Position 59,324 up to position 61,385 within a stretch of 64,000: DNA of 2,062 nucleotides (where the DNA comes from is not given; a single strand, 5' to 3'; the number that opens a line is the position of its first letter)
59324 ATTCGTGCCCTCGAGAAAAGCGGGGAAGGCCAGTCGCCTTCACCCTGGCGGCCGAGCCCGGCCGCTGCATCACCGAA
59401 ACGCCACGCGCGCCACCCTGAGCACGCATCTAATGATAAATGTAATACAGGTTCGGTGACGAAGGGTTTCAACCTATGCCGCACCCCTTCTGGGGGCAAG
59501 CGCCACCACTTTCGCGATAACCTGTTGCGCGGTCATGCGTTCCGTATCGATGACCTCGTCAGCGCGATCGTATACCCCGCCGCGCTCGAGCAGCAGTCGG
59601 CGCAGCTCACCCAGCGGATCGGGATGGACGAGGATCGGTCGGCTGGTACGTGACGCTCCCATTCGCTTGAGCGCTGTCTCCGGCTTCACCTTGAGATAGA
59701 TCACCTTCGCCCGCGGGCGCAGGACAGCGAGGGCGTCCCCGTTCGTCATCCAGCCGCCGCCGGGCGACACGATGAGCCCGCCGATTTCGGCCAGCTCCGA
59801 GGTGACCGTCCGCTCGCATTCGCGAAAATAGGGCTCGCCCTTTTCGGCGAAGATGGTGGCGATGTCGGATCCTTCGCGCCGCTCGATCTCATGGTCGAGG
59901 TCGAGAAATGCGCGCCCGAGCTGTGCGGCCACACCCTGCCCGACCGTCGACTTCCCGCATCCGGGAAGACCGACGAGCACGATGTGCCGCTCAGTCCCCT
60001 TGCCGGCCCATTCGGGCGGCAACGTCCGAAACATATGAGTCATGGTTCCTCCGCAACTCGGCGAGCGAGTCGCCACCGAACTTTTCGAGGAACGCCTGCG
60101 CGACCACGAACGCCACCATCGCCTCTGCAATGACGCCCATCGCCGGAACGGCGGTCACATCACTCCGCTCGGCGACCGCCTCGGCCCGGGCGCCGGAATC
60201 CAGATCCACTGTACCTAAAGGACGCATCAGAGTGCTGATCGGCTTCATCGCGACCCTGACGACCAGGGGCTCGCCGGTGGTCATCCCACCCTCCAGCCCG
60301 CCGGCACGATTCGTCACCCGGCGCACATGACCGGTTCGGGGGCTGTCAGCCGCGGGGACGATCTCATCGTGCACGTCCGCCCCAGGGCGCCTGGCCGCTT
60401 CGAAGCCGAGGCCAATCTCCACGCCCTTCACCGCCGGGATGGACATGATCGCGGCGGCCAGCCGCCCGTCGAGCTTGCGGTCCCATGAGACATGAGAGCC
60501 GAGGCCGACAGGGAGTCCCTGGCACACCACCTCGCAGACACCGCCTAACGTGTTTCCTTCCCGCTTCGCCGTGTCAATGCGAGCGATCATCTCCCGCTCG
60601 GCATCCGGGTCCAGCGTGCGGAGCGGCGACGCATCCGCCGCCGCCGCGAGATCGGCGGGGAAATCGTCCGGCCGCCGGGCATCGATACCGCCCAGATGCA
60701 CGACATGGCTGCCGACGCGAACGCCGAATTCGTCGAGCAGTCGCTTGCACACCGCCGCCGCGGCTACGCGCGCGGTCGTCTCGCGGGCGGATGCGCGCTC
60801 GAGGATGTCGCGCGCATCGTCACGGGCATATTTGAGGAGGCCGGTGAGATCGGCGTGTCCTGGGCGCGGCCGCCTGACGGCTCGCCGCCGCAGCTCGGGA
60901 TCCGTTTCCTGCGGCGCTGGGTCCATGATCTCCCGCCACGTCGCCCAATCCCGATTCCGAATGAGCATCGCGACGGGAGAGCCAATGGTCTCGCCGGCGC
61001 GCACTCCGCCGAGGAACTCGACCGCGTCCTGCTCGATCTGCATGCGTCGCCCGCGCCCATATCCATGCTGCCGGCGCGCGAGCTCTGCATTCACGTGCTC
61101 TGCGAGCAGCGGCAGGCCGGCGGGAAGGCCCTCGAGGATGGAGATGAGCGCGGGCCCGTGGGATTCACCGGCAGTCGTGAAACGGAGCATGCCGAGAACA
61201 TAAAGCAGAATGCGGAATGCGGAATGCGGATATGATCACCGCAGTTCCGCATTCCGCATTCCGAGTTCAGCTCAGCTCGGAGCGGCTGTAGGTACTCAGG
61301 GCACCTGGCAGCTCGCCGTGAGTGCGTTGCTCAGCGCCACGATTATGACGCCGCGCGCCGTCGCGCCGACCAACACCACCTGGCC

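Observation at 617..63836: The word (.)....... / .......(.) is strongly over-represented, occurs in every reading frame, and forces rare codons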

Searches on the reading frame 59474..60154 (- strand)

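Call 33: search_protein_families(library=pfam, proteins=[window:59474-60154:-], max_evalue=0.01)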
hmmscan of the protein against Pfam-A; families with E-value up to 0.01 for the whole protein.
window:59474-60154:- (226 aa): 6 families
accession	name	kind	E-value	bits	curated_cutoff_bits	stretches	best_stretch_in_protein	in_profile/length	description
PF01202.28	SKI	-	5.4e-39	134.3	22.1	1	64-217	1-155/159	Shikimate kinase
PF13238.12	AAA_18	-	1.7e-06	28.9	29.4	1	58-169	1-112/128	AAA domain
PF13671.12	AAA_33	-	3.4e-06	27.9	27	1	58-100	2-44/143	AAA domain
PF13207.12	AAA_17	-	0.00055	20.7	27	0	61-81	1-21/136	AAA domain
PF00004.35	AAA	-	0.0012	19.8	21.2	1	58-88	1-31/131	ATPase family associated with various cellular activities (AAA)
PF13401.12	AAA_22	-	0.0044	17.8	27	1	54-82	4-32/130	AAA domain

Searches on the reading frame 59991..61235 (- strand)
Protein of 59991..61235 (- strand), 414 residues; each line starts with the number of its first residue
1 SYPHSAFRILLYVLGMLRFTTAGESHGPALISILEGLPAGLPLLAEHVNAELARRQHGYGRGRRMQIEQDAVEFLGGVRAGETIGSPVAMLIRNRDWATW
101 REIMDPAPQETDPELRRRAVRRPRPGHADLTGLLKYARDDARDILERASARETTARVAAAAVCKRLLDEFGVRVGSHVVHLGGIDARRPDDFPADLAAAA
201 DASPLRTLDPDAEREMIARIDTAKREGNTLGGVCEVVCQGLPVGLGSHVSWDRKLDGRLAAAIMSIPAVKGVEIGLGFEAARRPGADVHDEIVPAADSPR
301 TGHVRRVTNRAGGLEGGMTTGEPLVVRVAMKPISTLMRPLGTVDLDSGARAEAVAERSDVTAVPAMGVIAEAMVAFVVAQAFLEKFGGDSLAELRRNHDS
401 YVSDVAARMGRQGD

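Call 9: search_protein_families(library=pfam, proteins=[window:59991-61235:-])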
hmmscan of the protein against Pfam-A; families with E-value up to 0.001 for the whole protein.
window:59991-61235:- (414 aa): 1 family
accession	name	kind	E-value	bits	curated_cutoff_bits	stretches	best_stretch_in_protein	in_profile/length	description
PF01264.26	Chorismate_synt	-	1.3e-117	392.6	27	1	17-383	1-327/327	Chorismate synthase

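Call 10: find_related_loci(query=window:59991-61235:-, collection=genome_contigs, flank=10000)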
Query window:59991-61235:- (414 aa) in genome_contigs; peptide patterns used: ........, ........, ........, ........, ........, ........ (x = any residue, [..] = any of these).
599 stretches matched a pattern (row limit reached: there are more); 465 encode a relative of the query (tblastn E <= 1e-3); the best 80 are kept; 80 distinct loci.
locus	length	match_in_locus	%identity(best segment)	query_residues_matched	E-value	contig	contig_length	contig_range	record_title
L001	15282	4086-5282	93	16-414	0e+0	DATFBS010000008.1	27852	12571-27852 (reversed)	MAG TPA_asm: Gemmatimonadaceae bacterium isolate SMAG_U8534 k141_572618, whole genome shotgun sequence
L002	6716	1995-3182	79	15-410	0e+0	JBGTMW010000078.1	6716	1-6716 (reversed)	MAG: Gemmatimonadaceae bacterium isolate JTS-RE373 k141_11514350, whole genome shotgun sequence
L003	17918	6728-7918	81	15-411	0e+0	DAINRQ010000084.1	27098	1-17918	MAG TPA_asm: Gemmatimonadaceae bacterium isolate CTOTU27634 NODE_416_length_27098_cov_13.055245, whole genome shotgun se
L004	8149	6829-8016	80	16-409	0e+0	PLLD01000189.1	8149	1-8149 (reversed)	MAG: Gemmatimonadetes bacterium isolate fen_1251 73.20120800_E3X.67_contig_8614, whole genome shotgun sequence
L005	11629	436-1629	79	16-413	0e+0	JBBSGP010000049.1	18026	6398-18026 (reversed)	MAG: Gemmatimonadales bacterium isolate LS2_sbin.42 LS2_sbin.42_K_913880_L_18026_cov_55.4055, whole genome shotgun seque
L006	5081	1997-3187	80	15-411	0e+0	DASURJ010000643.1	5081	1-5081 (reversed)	MAG TPA_asm: Gemmatimonadaceae bacterium isolate SMAG_U1704 k141_1179187, whole genome shotgun sequence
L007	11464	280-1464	80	16-410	0e+0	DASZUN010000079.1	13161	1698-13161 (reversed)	MAG TPA_asm: Gemmatimonadaceae bacterium isolate SMAG_U6106 k141_54104, whole genome shotgun sequence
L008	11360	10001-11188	79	16-410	0e+0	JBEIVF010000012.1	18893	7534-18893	MAG: Gemmatimonadaceae bacterium isolate Sample-113-S84-bin-21 Sample_113_S84-bin_21-k141_479453, whole genome shotgun s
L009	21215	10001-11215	78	5-409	0e+0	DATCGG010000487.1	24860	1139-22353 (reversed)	MAG TPA_asm: Gemmatimonadaceae bacterium isolate SMAG_U7800 k141_26346, whole genome shotgun sequence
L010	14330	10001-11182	78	16-409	0e+0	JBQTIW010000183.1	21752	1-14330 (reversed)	MAG: Gemmatimonadaceae bacterium isolate SAR104 c_000000386358, whole genome shotgun sequence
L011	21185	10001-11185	78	16-410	0e+0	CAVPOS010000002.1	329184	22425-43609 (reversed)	MAG: uncultured Gemmatimonadaceae bacterium isolate MFD00031.bin.2.117 genome assembly, contig: contig_1999, whole genom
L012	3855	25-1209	78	16-409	0e+0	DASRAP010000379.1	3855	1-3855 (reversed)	MAG TPA_asm: Gemmatimonadaceae bacterium isolate SMAG_U11121 k141_2320148, whole genome shotgun sequence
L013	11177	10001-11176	78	16-405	0e+0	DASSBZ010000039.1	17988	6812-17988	MAG TPA_asm: Gemmatimonadaceae bacterium isolate SMAG_U908 k141_780745, whole genome shotgun sequence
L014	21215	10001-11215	76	3-408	0e+0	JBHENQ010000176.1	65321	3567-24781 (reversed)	MAG: Gemmatimonadaceae bacterium isolate S5_bin.2.orig S5_k141_2054918, whole genome shotgun sequence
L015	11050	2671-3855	79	17-410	0e+0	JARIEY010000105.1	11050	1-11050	MAG: Gemmatimonadota bacterium isolate BENA-out-Oct20 Bena-sal-Oct20-C5778, whole genome shotgun sequence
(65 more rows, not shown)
